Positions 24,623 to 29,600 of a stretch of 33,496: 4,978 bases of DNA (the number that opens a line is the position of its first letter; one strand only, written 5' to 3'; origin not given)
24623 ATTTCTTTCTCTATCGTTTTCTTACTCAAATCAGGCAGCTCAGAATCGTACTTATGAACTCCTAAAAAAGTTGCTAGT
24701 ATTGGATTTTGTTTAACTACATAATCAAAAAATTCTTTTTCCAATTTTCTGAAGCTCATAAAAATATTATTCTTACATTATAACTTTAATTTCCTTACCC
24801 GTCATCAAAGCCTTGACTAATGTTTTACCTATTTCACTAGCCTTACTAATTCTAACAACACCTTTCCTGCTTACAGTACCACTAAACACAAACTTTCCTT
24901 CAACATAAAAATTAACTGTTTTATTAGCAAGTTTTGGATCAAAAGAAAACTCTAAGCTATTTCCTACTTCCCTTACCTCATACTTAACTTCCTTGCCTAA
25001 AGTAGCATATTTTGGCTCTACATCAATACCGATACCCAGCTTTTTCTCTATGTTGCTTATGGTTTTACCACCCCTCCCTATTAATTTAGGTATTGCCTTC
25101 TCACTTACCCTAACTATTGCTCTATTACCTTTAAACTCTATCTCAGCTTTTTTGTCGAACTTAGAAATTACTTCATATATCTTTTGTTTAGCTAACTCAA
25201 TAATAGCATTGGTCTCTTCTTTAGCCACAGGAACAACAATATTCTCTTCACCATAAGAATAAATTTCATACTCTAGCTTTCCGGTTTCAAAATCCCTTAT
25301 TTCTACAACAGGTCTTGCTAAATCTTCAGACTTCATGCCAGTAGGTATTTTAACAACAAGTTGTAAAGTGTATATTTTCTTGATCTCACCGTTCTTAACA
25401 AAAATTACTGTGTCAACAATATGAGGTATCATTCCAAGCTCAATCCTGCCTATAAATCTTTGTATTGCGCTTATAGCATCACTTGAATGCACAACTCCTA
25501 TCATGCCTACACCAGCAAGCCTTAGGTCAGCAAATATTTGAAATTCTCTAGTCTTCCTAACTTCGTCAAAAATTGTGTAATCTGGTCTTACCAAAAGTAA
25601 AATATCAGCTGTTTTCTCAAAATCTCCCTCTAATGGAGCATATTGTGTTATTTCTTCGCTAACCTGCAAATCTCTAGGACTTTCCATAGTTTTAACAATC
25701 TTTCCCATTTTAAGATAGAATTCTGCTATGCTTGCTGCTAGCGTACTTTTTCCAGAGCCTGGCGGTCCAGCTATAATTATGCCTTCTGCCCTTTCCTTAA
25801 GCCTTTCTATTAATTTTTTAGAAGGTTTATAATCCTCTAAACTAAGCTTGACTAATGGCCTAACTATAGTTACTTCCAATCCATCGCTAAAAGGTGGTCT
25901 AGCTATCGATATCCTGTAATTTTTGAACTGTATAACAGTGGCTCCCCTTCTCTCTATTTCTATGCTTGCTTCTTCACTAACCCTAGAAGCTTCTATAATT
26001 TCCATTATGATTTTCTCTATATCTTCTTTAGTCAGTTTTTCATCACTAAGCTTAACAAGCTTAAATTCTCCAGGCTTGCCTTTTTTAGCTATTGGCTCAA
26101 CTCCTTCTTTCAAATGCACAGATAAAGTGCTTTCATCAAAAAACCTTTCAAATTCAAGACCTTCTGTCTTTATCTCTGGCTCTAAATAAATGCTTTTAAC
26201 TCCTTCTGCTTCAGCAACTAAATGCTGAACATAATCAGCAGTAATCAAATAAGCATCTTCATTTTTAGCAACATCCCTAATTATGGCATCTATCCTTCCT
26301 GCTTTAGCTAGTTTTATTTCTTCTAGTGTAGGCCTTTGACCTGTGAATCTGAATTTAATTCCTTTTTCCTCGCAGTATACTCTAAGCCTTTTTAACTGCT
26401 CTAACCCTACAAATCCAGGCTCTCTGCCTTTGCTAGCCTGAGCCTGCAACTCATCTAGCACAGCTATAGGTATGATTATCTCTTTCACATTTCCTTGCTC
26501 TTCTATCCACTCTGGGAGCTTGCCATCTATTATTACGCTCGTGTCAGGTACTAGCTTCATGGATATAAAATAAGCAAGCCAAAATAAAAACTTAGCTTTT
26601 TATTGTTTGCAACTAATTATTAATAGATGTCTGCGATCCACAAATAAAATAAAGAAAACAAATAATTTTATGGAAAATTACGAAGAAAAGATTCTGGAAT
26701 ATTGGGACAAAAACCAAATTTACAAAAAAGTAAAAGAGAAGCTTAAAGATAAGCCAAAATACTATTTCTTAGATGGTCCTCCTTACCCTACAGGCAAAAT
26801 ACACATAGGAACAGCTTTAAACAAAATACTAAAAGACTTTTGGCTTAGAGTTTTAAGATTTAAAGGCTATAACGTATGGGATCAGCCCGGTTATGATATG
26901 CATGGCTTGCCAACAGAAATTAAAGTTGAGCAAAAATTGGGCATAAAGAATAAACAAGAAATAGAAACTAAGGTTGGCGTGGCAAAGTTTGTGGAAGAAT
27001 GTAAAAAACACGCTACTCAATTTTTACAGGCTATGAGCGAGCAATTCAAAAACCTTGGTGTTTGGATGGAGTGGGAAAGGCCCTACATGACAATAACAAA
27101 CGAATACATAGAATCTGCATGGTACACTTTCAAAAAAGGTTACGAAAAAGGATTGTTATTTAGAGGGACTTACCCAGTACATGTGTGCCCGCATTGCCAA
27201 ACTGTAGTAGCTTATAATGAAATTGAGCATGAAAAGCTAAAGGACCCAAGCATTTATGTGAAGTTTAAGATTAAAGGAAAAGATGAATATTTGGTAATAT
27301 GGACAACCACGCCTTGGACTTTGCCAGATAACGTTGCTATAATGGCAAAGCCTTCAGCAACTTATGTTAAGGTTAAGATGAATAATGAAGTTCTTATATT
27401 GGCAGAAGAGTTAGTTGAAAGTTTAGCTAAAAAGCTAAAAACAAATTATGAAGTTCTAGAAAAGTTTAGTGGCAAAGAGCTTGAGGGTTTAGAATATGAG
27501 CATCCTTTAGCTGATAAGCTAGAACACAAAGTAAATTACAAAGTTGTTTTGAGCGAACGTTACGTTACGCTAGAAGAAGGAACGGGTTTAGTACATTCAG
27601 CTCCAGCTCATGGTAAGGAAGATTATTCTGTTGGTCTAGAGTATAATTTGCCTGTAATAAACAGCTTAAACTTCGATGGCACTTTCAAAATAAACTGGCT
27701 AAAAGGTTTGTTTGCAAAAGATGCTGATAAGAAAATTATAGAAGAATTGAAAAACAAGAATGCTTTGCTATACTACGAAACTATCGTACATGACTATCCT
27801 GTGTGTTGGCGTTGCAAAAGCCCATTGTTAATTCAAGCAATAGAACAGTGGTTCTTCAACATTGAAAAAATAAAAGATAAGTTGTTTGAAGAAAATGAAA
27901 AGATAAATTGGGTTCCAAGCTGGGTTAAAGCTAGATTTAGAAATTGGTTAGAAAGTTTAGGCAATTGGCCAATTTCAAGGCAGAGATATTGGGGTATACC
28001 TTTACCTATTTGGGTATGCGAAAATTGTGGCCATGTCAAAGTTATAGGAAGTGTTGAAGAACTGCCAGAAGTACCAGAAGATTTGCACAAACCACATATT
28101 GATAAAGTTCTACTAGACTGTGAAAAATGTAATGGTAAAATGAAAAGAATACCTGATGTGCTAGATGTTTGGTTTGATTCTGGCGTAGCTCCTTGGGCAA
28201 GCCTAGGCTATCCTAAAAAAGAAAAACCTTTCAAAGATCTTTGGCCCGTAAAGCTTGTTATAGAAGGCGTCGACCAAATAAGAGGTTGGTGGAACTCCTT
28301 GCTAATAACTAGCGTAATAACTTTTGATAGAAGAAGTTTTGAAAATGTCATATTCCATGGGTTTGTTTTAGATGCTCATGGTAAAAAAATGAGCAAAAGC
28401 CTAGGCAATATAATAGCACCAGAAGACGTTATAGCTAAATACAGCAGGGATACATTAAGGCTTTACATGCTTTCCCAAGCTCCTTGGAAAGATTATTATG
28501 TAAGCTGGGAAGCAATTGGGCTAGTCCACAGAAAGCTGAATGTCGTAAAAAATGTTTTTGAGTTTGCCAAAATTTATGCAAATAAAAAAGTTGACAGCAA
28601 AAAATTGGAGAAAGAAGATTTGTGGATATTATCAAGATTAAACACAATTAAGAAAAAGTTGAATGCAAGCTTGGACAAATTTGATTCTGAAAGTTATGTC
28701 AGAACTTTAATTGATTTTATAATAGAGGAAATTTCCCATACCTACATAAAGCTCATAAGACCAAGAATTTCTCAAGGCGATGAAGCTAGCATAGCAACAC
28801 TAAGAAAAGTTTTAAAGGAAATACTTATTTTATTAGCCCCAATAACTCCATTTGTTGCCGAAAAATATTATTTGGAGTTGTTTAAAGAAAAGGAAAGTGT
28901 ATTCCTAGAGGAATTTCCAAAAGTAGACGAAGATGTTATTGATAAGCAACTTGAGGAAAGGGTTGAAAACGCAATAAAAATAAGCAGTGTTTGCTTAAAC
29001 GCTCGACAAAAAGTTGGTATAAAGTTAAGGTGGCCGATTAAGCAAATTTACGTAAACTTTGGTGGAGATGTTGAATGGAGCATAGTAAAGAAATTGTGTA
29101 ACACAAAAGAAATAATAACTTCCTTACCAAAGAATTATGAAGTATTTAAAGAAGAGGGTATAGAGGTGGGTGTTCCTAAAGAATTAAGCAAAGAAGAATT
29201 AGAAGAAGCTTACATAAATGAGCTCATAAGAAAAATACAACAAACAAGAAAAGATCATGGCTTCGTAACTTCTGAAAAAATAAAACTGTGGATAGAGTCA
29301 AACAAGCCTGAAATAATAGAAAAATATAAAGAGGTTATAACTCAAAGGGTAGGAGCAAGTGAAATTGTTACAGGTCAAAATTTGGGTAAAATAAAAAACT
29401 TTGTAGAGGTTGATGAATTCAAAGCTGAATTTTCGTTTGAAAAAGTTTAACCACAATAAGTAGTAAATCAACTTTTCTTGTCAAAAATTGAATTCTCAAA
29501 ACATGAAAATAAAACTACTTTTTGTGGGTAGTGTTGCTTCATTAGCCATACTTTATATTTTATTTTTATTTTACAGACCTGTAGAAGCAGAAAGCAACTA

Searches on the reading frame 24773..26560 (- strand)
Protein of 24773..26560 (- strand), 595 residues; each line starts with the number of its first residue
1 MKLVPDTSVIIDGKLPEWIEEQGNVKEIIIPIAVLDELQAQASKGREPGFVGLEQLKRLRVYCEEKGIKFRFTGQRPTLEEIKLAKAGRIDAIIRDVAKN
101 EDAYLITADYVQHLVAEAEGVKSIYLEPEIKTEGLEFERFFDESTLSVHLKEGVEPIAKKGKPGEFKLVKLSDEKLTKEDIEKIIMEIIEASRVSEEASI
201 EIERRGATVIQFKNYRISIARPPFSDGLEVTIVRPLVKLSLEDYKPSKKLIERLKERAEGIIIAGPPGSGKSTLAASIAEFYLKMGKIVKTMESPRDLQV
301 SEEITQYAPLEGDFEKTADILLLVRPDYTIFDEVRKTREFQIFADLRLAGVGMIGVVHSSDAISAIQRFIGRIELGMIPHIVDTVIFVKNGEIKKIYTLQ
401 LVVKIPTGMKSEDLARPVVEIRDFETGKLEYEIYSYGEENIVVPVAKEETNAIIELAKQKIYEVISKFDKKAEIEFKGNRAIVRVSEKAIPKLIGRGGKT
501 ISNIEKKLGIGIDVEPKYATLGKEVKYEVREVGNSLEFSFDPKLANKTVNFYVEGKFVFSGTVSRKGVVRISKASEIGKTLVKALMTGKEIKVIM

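Call 28: search_protein_families(library=pfam, proteins=[window:24773-26560:-], max_evalue=0.001)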
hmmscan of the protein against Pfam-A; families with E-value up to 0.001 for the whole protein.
window:24773-26560:- (595 aa): 9 families
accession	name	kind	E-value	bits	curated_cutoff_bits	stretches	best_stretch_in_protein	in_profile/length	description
PF00437.27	T2SSE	-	4.6e-08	32.5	24.9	1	247-370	131-256/370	Type II/IV secretion system protein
PF01850.27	PIN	-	6.1e-06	27.3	23.6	1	4-116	2-118/120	PIN domain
PF20720.3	nSTAND3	-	1.4e-05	25.2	27.2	1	250-298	10-57/155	Novel STAND NTPase 3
PF00013.35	KH_1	-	2.2e-05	24.5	21.5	1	483-516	4-37/66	KH domain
PF13638.12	PIN_4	-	4.1e-05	24.3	21.9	1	3-123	1-128/132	PIN domain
PF13173.12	AAA_14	-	0.00013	22.4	27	0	261-342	5-79/129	AAA domain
PF13401.12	AAA_22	-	0.00057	20.6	27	0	258-283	5-30/130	AAA domain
PF13238.12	AAA_18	-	0.00065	20.6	29.4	0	261-303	1-42/128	AAA domain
PF13481.12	AAA_25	-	0.00066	19.8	27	0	245-282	20-57/195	AAA domain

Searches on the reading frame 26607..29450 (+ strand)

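Call 28: search_protein_families(library=pfam, proteins=[window:26607-29450:+], max_evalue=0.001)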
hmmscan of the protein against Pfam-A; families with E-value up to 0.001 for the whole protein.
window:26607-29450:+ (947 aa): 7 families
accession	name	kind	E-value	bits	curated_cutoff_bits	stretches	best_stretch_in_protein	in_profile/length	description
PF00133.28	tRNA-synt_1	-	8.1e-123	410.7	22.7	1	28-629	1-410/414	tRNA synthetases class I (I, L, M and V)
PF08264.19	Anticodon_1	-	2.3e-29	102.6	25.1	1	671-812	1-145/148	Anticodon-binding domain of tRNA ligase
PF09334.17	tRNA-synt_1g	-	6.4e-24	84.9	20.1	3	59-199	8-144/391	tRNA synthetases class I (M)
PF19302.4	DUF5915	-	8.4e-11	42.2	27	1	842-946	90-194/195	Domain of unknown function (DUF5915)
PF01406.26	tRNA-synt_1e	-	2.6e-09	37.3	27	1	569-624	229-283/301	tRNA synthetases class I (C) catalytic domain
PF01921.24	tRNA-synt_1f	-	7.5e-08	32.1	27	1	585-673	273-354/360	tRNA synthetases class I (K)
PF13603.12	tRNA-synt_1_2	-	3.8e-06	27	25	1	216-353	10-139/185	Leucyl-tRNA synthetase, editing domain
